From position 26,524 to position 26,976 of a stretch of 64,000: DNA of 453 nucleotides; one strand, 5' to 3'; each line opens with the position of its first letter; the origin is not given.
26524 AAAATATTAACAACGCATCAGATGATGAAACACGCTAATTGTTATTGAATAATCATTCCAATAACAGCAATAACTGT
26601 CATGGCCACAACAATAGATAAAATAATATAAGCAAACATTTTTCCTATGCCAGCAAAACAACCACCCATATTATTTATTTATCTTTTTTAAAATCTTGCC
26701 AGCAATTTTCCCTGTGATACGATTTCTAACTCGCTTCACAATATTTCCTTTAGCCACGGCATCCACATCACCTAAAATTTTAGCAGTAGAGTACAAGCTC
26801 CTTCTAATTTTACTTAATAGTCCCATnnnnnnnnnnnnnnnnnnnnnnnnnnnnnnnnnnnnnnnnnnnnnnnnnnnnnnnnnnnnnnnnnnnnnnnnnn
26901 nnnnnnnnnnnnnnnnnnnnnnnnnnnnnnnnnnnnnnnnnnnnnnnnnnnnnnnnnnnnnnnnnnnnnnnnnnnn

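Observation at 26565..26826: Unannotated microprotein pair: a 51-aa polycationic peptide followed at 1 nt by a 34-aa hydrophobic peptide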

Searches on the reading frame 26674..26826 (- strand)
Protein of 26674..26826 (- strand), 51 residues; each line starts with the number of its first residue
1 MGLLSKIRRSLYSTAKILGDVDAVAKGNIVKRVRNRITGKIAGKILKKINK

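Call 3: search_protein_families(library=pfam, proteins=[window:26674-26826:-], max_evalue=1)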
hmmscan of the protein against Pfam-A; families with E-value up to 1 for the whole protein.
seq(51 aa): 0 families

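Call 4: search_protein_families(library=ncbifam, proteins=[window:26674-26826:-], max_evalue=1)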
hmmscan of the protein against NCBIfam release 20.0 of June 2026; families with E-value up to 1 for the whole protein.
seq(51 aa): 1 family
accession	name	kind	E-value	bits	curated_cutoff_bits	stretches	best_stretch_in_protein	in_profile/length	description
NF006571.0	PRK09087.1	equivalog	0.09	12.5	297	1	3-50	182-224/228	DnaA regulatory inactivator HdaA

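Call 5: find_homologous_proteins(query=window:26674-26826:-, max_evalue=1)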
Query seq(51 aa) (51 aa): 2 proteins with E <= 1 among 2 candidates.
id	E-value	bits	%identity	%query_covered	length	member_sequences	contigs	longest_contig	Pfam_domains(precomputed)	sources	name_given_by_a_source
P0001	2.2e-22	94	100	100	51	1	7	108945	-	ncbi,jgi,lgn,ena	jgi:hypothetical protein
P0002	2.2e-10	57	68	92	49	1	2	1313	-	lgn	-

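Call 7: find_encoding_contigs(protein=P0002, flank=5000)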
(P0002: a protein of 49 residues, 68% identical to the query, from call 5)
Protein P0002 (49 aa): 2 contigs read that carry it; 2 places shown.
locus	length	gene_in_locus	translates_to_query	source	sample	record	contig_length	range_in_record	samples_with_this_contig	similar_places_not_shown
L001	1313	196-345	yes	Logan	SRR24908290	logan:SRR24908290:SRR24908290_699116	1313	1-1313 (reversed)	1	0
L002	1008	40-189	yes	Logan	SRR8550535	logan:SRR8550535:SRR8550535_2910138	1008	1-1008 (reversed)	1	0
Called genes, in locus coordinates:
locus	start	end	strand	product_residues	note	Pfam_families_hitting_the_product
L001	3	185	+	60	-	?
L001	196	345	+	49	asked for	-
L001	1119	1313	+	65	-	?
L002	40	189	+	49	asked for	-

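Call 8: find_encoding_contigs(protein=P0001, flank=6000, max_places=8)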
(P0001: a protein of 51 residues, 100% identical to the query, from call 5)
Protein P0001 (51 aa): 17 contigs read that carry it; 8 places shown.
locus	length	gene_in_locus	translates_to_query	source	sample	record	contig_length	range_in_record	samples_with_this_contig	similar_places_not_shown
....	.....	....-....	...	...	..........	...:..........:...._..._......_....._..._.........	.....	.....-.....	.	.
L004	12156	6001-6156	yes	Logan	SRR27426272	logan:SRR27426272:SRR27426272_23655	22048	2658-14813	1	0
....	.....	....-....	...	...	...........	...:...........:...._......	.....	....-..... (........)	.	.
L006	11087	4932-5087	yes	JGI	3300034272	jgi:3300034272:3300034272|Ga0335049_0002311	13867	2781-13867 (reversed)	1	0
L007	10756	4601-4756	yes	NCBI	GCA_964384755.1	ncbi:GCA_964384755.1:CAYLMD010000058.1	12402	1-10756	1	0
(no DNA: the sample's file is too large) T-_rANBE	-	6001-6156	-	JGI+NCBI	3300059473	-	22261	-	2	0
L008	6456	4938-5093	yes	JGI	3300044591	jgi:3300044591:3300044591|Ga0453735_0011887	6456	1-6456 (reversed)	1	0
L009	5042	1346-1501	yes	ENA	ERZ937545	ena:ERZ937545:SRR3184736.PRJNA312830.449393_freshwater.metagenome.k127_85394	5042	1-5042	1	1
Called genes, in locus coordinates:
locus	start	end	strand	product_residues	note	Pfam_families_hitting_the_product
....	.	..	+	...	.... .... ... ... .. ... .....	-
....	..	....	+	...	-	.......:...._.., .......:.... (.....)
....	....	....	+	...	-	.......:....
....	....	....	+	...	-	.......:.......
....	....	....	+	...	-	-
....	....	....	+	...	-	-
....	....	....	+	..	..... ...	-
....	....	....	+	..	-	-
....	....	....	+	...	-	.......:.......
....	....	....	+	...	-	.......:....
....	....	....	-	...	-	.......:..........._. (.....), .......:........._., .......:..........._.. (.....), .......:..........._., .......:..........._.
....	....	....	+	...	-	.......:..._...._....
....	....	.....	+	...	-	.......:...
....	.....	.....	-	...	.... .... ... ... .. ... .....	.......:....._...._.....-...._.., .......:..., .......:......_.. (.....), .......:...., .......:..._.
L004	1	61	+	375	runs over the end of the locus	-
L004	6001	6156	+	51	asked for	-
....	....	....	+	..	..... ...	-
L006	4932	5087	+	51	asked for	-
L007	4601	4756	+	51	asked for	-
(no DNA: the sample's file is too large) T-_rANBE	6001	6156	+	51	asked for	-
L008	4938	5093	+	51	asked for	-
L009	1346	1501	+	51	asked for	-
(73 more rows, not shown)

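Call 15: search_protein_families(library=phrogs, proteins=[window:26674-26826:-], max_evalue=10)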
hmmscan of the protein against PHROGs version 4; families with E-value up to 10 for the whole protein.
seq(51 aa): 0 families

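Call 17: search_protein_representatives(protein=window:26674-26826:-)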
Query: 51 residues. Proteins with E-value up to 0.001 (for the whole library): 135; up to 1e-10: 1; up to 1e-30: 0. The best 135 are listed.
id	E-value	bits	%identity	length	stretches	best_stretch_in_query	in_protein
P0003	1.0e-10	56.4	63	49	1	4-49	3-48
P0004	1.4e-10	55.9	63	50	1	1-49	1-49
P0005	4.5e-10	54.4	53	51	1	2-50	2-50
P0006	1.4e-09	52.9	58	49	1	1-48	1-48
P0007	3.2e-09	51.8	43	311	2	2-44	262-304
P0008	1.1e-07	47.0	56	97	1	4-48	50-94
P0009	1.5e-07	46.7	44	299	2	7-45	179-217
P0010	1.6e-07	46.5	54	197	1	4-49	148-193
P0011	1.8e-07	46.4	54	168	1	4-49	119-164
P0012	2.0e-07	46.3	53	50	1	4-50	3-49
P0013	3.0e-07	45.7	50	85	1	4-49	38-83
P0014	3.4e-07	45.6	52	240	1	4-49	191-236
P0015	3.4e-07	45.5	54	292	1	4-49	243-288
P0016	3.6e-07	45.5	58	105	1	4-48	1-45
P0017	5.8e-07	44.8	59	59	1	4-47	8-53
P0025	2.9e-06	42.7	57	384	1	4-49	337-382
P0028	4.1e-06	42.2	36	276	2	7-47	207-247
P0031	5.9e-06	41.7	45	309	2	4-49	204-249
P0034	6.4e-06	41.6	44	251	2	4-44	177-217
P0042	1.0e-05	41.0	41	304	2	3-46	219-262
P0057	4.8e-05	38.9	37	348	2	5-46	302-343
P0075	9.9e-05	38.0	39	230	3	7-41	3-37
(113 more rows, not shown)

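Call 21: search_protein_families(library=pfam, alignment_id=A1, max_evalue=1)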
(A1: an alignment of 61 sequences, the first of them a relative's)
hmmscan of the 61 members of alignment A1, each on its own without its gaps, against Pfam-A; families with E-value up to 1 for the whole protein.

A. member 1, P0001 (51 aa): 0 families

B. families by the number of members that match (of 61 scanned): 9 families
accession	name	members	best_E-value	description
PF00325.26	Crp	1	0.071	Bacterial regulatory proteins, crp family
PF24218.1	DUF7437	1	0.098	Family of unknown function (DUF7437)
PF00358.26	PTS_EIIA_1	1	0.1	phosphoenolpyruvate-dependent sugar phosphotransferase system, EIIA 1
PF03168.19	LEA_2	1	0.14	Late embryogenesis abundant protein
PF00230.25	MIP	1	0.16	Major intrinsic protein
PF06793.17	UPF0262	1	0.17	Uncharacterised protein family (UPF0262)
PF22132.1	TilS-like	1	0.18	TilS-like substrate binding domain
PF11328.14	DUF3130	1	0.19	Protein of unknown function (DUF3130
PF07568.18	HisKA_2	1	0.3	Histidine kinase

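Call 22: search_protein_families(library=phrogs, alignment_id=A1, max_evalue=0.01)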
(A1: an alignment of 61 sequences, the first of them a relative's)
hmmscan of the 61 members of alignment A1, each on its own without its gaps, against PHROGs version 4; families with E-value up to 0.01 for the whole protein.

A. member 1, P0001 (51 aa): 0 families

B. families by the number of members that match (of 61 scanned): 1 family
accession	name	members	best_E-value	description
phrog_29913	-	1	0.0056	-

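Call 23: search_solved_structures(query=A1, max_evalue=10, show_alignments=2)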
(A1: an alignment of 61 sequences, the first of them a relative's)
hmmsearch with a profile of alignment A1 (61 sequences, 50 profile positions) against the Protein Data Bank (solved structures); distinct sequences matched with E-value up to 10: 3.
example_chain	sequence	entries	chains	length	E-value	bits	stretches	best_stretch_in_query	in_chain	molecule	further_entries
7rmy_A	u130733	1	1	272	0.07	16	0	12-24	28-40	De Novo designed tunable homodimer, D_3-337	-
3k0b_A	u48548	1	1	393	0.95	12.4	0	19-35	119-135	predicted N6-adenine-specific DNA methylase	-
6ner_A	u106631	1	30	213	1.1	12.2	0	11-36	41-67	BMC-H tandem fusion protein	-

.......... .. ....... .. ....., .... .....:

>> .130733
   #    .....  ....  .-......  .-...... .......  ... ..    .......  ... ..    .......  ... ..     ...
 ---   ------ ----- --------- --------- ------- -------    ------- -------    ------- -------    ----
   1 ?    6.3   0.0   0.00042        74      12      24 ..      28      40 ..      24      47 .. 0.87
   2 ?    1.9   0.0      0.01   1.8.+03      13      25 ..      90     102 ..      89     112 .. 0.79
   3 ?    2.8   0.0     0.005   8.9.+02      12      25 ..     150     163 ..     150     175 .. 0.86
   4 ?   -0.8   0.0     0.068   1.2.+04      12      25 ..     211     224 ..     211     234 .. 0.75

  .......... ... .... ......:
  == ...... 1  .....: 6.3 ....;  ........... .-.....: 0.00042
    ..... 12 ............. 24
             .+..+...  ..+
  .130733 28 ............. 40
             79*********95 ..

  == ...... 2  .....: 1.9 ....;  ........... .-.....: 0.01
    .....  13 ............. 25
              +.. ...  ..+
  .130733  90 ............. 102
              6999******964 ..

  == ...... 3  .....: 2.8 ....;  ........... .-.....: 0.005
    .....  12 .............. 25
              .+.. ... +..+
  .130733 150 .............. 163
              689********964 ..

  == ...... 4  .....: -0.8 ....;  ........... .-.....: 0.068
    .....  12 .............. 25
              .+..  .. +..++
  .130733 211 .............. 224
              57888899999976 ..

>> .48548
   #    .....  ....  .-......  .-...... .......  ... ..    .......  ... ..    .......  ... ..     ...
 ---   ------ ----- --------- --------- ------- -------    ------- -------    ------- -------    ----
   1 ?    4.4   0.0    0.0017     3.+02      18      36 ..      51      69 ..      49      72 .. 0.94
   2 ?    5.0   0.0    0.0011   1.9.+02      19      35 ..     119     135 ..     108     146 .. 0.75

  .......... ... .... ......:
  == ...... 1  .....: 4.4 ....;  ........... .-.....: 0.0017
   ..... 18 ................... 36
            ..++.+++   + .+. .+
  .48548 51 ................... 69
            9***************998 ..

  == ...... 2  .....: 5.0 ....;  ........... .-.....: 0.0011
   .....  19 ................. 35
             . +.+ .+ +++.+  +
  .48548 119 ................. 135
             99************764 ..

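Call 24: find_homologous_proteins(query=A1, max_evalue=0.001)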
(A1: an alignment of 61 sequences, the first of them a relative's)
Query A1 (61 sequences) (51 aa, profile of the alignment): 1848 proteins with E <= 0.001 among 3749 candidates; the best 120 are listed.
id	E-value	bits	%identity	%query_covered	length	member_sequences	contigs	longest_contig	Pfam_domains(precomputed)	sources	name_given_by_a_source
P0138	6.2e-21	91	46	94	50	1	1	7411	-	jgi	jgi:hypothetical protein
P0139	1.1e-20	91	48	94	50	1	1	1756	-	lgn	-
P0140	1.3e-20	90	52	94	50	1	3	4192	-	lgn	-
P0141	1.9e-20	90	48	94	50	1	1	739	-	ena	-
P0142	2.3e-20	90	52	94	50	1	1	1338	-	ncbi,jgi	jgi:hypothetical protein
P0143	2.3e-20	90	50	94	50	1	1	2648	-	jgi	jgi:hypothetical protein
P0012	2.4e-20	90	54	94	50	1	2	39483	-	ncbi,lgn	ncbi:MAG: hypothetical protein AMXMBFR48_14540 [Ignavibacteriales bacterium]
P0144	3.0e-20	89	50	94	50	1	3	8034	-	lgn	-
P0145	3.1e-20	89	42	94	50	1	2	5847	-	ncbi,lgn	-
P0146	4.1e-20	89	50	94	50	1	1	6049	-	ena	-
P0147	5.1e-20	89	46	94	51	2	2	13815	-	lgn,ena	-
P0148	5.3e-20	88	46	94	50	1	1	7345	-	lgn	-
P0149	5.9e-20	88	46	94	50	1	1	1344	-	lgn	-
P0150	6.7e-20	88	46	90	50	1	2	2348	-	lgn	-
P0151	7.2e-20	88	44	94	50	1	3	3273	-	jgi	jgi:hypothetical protein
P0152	7.7e-20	88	58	94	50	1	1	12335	-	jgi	jgi:hypothetical protein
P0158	9.9e-20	88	60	94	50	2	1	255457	-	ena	-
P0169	1.8e-19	87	50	94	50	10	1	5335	-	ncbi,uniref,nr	ncbi:hypothetical protein [Bacillus velezensis]|uniref:hypothetical protein n=1 Tax=Bacillus velezen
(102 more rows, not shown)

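Call 25: search_protein_families(library=ncbifam, alignment_id=A1, max_evalue=0.1)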
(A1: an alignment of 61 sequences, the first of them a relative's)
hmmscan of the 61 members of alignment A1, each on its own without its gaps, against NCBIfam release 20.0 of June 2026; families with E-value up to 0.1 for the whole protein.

A. member 1, P0001 (51 aa): 1 family
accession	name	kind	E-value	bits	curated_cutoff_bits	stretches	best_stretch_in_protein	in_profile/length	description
NF006571.0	PRK09087.1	equivalog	0.09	12.5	297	1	3-50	182-224/228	DnaA regulatory inactivator HdaA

B. families by the number of members that match (of 61 scanned): 3 families
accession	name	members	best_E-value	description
NF033929.1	blaAXC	1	0.057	AXC family carbapenem-hydrolyzing class A beta-lactamase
NF002769.0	PRK02853.1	1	0.072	hypothetical protein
NF006571.0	PRK09087.1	1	0.09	DnaA regulatory inactivator HdaA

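Call 27: search_dna_similar(query=P0169, collection=phages, mode=protein, max_evalue=0.01, max_rows=40)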
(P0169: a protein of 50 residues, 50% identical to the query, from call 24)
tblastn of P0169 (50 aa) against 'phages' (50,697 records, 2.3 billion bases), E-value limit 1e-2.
Records with a match: 3; places in all: 3; records where one place covers at least 80% of the query: 3.
Best place of each record, by identity: 60-80% 3.
By first word of the organism name: Bacillus 3.
By host as written in the record: Bacillus subtilis subsp. natto 2; Bacillus tequilensis 1.
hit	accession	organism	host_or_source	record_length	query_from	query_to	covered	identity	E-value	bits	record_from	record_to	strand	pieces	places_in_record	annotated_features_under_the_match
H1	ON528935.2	Bacillus phage vB_BteM-A9Y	Bacillus tequilensis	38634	1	50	100%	72.0%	2e-10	59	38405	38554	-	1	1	hypothetical protein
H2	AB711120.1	Bacillus phage PM1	Bacillus subtilis subsp. natto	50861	1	50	100%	60.0%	5e-6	46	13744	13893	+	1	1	hypothetical protein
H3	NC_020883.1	Bacillus phage PM1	Bacillus subtilis subsp. natto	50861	1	50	100%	60.0%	5e-6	46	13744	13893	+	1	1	hypothetical protein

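Call 28: get_annotated_region(hit=H2, flank=9000)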
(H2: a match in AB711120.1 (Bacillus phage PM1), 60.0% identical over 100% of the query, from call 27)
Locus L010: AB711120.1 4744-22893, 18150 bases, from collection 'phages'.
description: Bacillus phage PM1 DNA, complete genome.
organism: Bacillus phage PM1 (NCBI taxid 547228)
taxonomy: Viruses; Duplodnaviria; Heunggongvirae; Uroviricota; Caudoviricetes; Pemunavirus; Pemunavirus PM1
host: Bacillus subtilis subsp. natto; source: -; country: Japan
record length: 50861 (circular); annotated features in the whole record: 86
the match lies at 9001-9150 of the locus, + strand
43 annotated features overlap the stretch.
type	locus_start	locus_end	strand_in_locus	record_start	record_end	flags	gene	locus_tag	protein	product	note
CDS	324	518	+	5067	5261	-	-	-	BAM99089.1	hypothetical protein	ORF8; similar to conserved hypothetical protein (Streptomyces sp. e14)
CDS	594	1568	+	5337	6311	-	-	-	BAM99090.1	hypothetical protein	ORF9; similar to prophage LambdaBa04, DnaD replication protein, putative (Acinetobacter baumannii AB0057)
CDS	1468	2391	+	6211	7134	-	-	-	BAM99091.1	hypothetical protein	ORF10; similar to hypothetical protein SAV0869 (Staphylococcus aureus subsp. aureus Mu50)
CDS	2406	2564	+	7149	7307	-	-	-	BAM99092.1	hypothetical protein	ORF11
CDS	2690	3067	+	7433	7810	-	-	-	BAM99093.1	hypothetical protein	ORF12; similar to conserved hypothetical protein (Pyrenophora tritici-repentis Pt-1C-BFP)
CDS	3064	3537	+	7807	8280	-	-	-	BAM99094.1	hypothetical protein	ORF13; similar to hypothetical protein LIC10828 (Leptospira interrogans serovar Copenhageni str. Fiocruz L1-130)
CDS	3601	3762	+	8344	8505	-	-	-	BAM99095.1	hypothetical protein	ORF14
CDS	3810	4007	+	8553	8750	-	-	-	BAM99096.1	hypothetical protein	ORF15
CDS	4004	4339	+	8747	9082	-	-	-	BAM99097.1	hypothetical protein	ORF16; similar to quinolinate synthase (Candidatus Regiella insecticola LSR1)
CDS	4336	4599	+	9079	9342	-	-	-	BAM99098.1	hypothetical protein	ORF17; similar to hypothetical protein COPCOM_01613 (Coprococcus comes ATCC 27758)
CDS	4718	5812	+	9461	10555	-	-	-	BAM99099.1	hypothetical protein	ORF18; similar to hypothetical protein RBTH_07505 (Bacillus thuringiensis serovar israelensis ATCC 35646)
CDS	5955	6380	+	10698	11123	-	-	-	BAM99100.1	hypothetical protein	ORF19; similar to phage related protein (Bacillus licheniformis ATCC 14580)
CDS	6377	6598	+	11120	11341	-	-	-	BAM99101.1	hypothetical protein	ORF20; similar to hypothetical protein BL00993 (Bacillus licheniformis ATCC 14580)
CDS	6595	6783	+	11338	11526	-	-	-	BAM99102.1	hypothetical protein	ORF21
CDS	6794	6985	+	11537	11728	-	-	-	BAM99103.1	hypothetical protein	ORF22; similar to hypothetical protein HMPREF1012_01603 (Bacillus sp. BT1B_CT2)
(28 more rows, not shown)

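Call 29: get_annotated_region(hit=H1, flank=9000)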
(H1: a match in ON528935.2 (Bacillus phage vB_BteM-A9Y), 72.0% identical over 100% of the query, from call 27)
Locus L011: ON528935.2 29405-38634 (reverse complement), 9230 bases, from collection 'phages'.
description: Bacillus phage vB_BteM-A9Y, complete genome.
organism: Bacillus phage vB_BteM-A9Y (NCBI taxid 2945959)
taxonomy: Viruses; Duplodnaviria; Heunggongvirae; Uroviricota; Caudoviricetes; Spizizenvirus
host: Bacillus tequilensis; source: surface sediment sample; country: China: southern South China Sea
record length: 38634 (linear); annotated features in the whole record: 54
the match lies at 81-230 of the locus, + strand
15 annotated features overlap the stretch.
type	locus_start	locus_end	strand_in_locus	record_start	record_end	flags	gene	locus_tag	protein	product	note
CDS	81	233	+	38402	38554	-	-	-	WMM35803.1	hypothetical protein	hypothetical protein B4146_3134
CDS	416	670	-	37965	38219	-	-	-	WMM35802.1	hypothetical protein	-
CDS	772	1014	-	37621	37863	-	-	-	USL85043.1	helix-turn-helix domain-containing protein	-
CDS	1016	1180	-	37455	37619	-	-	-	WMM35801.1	hypothetical protein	hypothetical protein B4146_3132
CDS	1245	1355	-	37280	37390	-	-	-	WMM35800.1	hypothetical protein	hypothetical protein S101384_03530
CDS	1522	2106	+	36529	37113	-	-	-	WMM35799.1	hypothetical protein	-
CDS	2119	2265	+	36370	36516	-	-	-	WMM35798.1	hypothetical protein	-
CDS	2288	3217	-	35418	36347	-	-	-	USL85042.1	lysin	LysM peptidoglycan-binding domain-containing protein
CDS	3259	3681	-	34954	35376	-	-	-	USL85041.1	holin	holin family protein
CDS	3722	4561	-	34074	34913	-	-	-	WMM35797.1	glycerophosphodiester phosphodiesterase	-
CDS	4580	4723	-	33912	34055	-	-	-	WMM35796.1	hypothetical protein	XkdX family protein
CDS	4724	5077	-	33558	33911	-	-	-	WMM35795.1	tail fiber assembly protein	Tail fiber assembly protein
CDS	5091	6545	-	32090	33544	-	-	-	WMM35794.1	baseplate upper protein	Phage baseplate upper protein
CDS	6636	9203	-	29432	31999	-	-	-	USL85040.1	pre-neck appendage protein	Phage-related pre-neck appendage protein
CDS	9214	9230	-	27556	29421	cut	-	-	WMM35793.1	tail spike protein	Tail spike protein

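Call 33: find_encoding_contigs(protein=P0003, flank=4000, max_places=4)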
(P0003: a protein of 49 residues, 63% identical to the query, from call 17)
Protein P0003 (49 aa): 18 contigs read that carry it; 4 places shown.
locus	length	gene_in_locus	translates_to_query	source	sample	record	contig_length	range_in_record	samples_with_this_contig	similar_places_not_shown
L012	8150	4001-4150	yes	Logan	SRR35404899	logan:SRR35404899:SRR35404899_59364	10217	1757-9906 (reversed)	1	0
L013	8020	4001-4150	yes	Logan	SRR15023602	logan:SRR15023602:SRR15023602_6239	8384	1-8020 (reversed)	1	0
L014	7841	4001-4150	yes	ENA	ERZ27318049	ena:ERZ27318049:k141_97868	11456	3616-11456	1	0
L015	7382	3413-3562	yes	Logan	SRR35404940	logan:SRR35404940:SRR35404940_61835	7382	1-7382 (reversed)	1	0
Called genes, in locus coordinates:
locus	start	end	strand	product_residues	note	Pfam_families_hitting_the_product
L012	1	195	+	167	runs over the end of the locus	?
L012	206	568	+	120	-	-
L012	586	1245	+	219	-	-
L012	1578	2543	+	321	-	PF05359:DUF748 (faint), PF00691:OmpA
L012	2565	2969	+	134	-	PF05099:TerB (faint)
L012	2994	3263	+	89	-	-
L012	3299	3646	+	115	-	-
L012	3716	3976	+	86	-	-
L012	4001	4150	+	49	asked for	-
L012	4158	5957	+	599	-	PF00520:Ion_trans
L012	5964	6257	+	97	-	-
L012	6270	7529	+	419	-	-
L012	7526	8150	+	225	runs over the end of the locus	-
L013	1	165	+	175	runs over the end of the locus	?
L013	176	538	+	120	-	-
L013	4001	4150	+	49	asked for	-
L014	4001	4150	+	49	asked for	-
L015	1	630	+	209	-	?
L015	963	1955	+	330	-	PF05359:DUF748 (faint), PF00691:OmpA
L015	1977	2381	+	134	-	PF05099:TerB (faint)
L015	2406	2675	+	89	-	-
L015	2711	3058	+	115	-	-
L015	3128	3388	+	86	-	-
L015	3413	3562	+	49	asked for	-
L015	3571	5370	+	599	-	PF00520:Ion_trans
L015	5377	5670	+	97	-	-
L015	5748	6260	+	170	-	PF14014:DUF4230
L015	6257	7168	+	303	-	PF14014:DUF4230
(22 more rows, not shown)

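Call 34: find_encoding_contigs(protein=P0004, flank=4000, max_places=4)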
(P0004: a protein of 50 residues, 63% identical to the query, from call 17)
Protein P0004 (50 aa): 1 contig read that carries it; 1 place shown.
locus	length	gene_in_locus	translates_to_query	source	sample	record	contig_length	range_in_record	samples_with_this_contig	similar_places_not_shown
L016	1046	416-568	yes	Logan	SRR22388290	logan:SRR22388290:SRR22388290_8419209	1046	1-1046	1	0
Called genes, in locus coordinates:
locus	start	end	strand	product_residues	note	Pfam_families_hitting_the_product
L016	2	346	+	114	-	?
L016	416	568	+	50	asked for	-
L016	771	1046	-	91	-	?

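Call 35: find_encoding_contigs(protein=P0006, flank=4000, max_places=4)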
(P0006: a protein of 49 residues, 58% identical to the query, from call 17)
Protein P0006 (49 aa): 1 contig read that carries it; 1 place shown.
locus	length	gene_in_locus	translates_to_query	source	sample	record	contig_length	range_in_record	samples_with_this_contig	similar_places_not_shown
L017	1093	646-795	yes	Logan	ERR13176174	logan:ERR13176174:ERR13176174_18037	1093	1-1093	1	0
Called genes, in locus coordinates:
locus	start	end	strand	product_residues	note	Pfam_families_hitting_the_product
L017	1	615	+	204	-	?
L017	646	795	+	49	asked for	-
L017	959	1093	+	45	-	?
